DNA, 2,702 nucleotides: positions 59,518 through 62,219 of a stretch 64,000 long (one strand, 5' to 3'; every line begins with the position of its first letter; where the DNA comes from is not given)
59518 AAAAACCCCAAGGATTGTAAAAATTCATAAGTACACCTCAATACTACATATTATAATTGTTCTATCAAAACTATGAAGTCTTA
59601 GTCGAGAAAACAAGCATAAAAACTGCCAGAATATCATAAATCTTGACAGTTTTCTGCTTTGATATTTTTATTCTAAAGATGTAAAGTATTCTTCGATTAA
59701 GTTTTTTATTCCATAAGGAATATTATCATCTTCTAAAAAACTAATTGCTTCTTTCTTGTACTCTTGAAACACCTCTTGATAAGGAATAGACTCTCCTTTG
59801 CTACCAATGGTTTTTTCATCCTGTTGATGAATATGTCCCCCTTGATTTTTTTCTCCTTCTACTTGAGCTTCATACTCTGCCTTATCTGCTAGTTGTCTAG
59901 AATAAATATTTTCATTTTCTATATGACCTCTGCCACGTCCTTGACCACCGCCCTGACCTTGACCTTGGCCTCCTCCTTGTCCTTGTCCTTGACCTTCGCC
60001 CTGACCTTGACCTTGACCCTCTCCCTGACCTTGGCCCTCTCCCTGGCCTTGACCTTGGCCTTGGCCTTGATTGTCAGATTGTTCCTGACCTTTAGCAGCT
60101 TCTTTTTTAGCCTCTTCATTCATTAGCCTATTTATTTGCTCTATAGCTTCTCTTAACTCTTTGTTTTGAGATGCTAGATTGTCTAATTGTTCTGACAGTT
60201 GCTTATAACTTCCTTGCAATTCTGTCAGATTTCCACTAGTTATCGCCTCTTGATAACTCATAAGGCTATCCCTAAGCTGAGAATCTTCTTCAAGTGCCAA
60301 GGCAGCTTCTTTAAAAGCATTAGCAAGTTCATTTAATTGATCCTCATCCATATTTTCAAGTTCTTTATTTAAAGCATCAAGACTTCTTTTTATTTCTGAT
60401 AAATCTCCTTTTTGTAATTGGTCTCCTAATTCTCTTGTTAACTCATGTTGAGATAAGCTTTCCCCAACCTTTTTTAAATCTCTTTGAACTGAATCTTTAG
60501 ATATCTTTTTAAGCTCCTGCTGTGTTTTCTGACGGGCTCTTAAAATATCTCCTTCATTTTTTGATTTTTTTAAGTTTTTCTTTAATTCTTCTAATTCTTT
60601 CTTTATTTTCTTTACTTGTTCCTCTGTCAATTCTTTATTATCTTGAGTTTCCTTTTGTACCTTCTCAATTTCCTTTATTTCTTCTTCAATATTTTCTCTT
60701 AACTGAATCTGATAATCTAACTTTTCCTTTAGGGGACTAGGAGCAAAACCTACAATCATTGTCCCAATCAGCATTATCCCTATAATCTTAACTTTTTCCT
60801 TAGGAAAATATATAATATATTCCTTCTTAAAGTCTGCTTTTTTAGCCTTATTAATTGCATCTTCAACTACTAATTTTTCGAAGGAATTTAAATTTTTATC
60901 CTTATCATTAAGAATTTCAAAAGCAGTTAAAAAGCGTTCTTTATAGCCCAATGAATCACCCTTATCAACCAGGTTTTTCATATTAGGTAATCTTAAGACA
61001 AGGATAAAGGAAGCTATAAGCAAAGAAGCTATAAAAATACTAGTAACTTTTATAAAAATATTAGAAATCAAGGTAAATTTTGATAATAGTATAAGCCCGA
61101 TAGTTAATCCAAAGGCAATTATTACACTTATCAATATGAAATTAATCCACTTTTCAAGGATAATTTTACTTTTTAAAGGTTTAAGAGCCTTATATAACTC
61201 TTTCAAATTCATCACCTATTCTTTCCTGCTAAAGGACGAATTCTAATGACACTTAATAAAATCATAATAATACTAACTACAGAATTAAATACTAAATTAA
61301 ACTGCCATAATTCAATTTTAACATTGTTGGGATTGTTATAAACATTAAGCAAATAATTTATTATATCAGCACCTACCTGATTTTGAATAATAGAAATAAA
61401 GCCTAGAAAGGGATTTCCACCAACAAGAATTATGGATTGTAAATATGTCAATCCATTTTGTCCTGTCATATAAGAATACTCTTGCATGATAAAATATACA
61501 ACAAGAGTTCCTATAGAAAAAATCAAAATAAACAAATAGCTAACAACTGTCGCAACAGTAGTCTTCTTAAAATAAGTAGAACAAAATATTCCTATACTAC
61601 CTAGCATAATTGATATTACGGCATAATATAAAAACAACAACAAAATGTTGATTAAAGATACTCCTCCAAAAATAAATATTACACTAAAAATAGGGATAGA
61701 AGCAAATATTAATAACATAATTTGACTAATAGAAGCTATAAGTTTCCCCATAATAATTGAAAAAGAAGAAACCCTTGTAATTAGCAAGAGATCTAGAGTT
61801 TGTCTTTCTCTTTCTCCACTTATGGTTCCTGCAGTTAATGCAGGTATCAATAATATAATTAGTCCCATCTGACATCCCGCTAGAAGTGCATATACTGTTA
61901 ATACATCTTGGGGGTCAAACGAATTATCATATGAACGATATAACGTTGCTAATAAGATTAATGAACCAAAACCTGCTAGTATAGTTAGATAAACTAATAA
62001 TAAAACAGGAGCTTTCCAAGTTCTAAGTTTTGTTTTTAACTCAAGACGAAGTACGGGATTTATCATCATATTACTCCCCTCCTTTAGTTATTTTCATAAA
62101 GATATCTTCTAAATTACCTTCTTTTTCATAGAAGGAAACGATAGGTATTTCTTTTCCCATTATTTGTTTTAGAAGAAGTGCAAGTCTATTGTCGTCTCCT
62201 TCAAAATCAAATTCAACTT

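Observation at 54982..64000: Uncharacterised envelope module: unknown protein, ABC-2 exporter, 3-TM coiled-coil/(GQ)n protein and two double-anchored VWA (BatA-type) proteins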

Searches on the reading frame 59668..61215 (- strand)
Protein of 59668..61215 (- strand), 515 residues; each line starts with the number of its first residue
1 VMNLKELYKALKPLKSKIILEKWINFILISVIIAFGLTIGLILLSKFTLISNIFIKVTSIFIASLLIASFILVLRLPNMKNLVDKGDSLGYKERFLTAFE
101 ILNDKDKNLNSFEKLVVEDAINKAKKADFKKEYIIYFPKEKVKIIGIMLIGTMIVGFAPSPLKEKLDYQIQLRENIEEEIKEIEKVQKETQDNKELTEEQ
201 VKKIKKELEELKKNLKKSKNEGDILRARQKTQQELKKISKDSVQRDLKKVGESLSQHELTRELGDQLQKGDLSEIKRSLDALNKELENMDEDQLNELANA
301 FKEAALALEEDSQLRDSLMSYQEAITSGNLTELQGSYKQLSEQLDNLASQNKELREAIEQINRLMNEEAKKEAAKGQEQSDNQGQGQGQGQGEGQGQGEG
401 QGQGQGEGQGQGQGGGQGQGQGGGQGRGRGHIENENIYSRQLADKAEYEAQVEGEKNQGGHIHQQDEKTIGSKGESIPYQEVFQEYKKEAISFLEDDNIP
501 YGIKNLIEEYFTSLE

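Call 3: search_protein_families(library=pfam, proteins=[window:59668-61215:-], max_evalue=0.01)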
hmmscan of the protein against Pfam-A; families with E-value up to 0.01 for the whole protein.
window:59668-61215:- (515 aa): 2 families
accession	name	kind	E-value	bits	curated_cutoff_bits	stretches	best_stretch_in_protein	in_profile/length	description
PF22807.2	TrAA12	-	7.8e-06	24.9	30.9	1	377-431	378-432/463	TrAA12-like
PF11740.13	KfrA_N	-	0.0058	17.8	26.1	1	265-357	26-112/113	Plasmid replication region DNA-binding N-term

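Call 5: search_protein_families(library=ncbifam, proteins=[window:59668-61215:-], max_evalue=0.01)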
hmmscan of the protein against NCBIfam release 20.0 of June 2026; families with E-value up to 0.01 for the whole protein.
window:59668-61215:- (515 aa): 1 family
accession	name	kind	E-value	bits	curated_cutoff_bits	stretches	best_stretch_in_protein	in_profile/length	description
NF041034.1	Rad50_Sulf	equivalog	0.0011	16.9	1000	1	166-393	186-407/872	DNA double-strand break repair ATPase Rad50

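Call 42: search_protein_families(library=pfam, alignment_id=A4, max_evalue=0.1)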
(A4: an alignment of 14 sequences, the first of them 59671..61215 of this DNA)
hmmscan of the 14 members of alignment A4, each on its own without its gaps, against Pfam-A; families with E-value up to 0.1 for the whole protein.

A. member 1, window:59671-61215:- (515 aa): 3 families
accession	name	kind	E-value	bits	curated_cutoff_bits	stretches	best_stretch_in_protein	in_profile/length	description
PF22807.2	TrAA12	-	7.8e-06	24.9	30.9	1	377-431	378-432/463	TrAA12-like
PF11740.13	KfrA_N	-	0.0058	17.8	26.1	1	265-357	26-112/113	Plasmid replication region DNA-binding N-term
PF24722.1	DUF7674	-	0.085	13.4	27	0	255-304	29-78/111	Domain of unknown function (DUF7674)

B. families by the number of members that match (of 14 scanned): 20 families
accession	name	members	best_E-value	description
PF22807.2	TrAA12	4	7.8e-06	TrAA12-like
PF22584.1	CFAP143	3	0.037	Cilia- and flagella-associated protein 143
PF13175.12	AAA_15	2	0.0023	AAA ATPase domain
PF11740.13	KfrA_N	2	0.0058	Plasmid replication region DNA-binding N-term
PF03157.18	Glutenin_hmw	1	0.00038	High molecular weight glutenin subunit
PF20428.3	Sey1_3HB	1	0.0015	Sey1 three-helix bundle domain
PF02403.27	Seryl_tRNA_N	1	0.0025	Seryl-tRNA synthetase N-terminal domain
PF23432.1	DUF7118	1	0.0071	Domain of unknown function (DUF7118)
PF13926.11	DUF4211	1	0.0094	Domain of unknown function (DUF4211)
PF07167.19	PhaC_N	1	0.028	Poly-beta-hydroxybutyrate polymerase (PhaC) N-terminus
PF06129.17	Chordopox_G3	1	0.03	Chordopoxvirus G3 protein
PF25100.1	DUF7809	1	0.034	Domain of unknown function (DUF7809)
PF13974.11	YebO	1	0.049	YebO-like protein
PF15397.11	DUF4618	1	0.05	Domain of unknown function (DUF4618)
PF06055.17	ExoD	1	0.067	Exopolysaccharide synthesis, ExoD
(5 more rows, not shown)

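Call 74: search_protein_families(library=padloc, proteins=[window:59671-61215:-], max_evalue=0.001)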
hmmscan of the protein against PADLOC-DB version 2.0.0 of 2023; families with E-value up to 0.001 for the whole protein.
window:59671-61215:- (515 aa): 1 family
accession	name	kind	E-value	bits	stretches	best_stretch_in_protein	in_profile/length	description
PDLC03865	LmuB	-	0.00024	17.4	1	171-366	283-844/1007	-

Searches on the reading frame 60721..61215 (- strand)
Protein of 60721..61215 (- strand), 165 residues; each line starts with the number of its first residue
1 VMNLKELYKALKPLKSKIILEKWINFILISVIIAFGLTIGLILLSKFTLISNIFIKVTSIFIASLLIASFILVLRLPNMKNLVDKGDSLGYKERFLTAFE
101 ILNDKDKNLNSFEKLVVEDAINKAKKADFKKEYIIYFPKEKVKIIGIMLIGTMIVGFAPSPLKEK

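Call 66: find_homologous_proteins(query=A7, max_evalue=0.001)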
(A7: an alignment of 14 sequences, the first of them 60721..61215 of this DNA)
Query A7 (14 sequences) (165 aa, profile of the alignment): 5 proteins with E <= 0.001 among 8000 candidates.
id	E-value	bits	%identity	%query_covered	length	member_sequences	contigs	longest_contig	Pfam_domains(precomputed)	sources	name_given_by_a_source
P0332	7.6e-40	154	65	95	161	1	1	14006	-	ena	-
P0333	4.9e-36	142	91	84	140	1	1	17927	-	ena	-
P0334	2.4e-19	87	23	92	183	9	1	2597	-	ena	-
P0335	4.1e-16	77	-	-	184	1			-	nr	nr:hypothetical protein [Chloroflexota bacterium]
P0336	8.3e-15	73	-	-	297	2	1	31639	-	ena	-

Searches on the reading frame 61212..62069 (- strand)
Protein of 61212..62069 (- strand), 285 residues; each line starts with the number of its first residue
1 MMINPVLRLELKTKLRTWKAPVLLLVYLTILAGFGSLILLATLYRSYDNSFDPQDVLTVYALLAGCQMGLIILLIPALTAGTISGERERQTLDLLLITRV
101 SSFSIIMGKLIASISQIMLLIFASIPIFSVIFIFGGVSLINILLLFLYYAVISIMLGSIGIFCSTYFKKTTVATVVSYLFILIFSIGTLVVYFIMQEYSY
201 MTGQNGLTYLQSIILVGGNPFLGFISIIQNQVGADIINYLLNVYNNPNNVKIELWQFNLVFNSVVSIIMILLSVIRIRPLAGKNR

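Call 3: search_protein_families(library=pfam, proteins=[window:61212-62069:-], max_evalue=0.01)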
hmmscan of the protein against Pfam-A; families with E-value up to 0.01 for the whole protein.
window:61212-62069:- (285 aa): 3 families
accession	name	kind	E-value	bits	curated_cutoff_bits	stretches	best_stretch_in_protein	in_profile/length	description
PF12679.13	ABC2_membrane_2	-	9.4e-09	35.4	27.2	1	7-228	4-232/283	ABC-2 family transporter protein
PF12698.13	ABC2_membrane_3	-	5.5e-08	32.7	31.6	1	62-274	163-346/347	ABC-2 family transporter protein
PF01061.29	ABC2_membrane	-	0.00015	21.8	26.9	1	15-186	12-175/211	ABC-2 type transporter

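Call 5: search_protein_families(library=ncbifam, proteins=[window:61212-62069:-], max_evalue=0.01)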
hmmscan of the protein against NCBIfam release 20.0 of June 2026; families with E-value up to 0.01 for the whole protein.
window:61212-62069:- (285 aa): 3 families
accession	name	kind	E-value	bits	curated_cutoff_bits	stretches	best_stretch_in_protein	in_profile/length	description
TIGR03518.1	ABC_perm_GldF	equivalog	4.5e-06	26.9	288.5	1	70-201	60-196/240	gliding motility-associated ABC transporter permease subunit GldF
NF038293.1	permease_SagH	equivalog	0.00017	20.5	450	1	68-185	185-300/370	SagH family ABC transporter permease subunit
NF041647.1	ABC_perm_CPBP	equivalog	0.00018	20.4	435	1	82-135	212-263/636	ABC transporter permease subunit/CPBP intramembrane protease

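Call 50: search_solved_structures(query=window:61212-62066:-, max_evalue=1)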
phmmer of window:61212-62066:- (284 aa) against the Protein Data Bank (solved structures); distinct sequences matched with E-value up to 1: 0.

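Call 74: search_protein_families(library=padloc, proteins=[window:61215-62069:-], max_evalue=0.001)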
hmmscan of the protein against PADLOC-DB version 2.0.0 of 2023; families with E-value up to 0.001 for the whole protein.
window:61215-62069:- (285 aa): 0 families
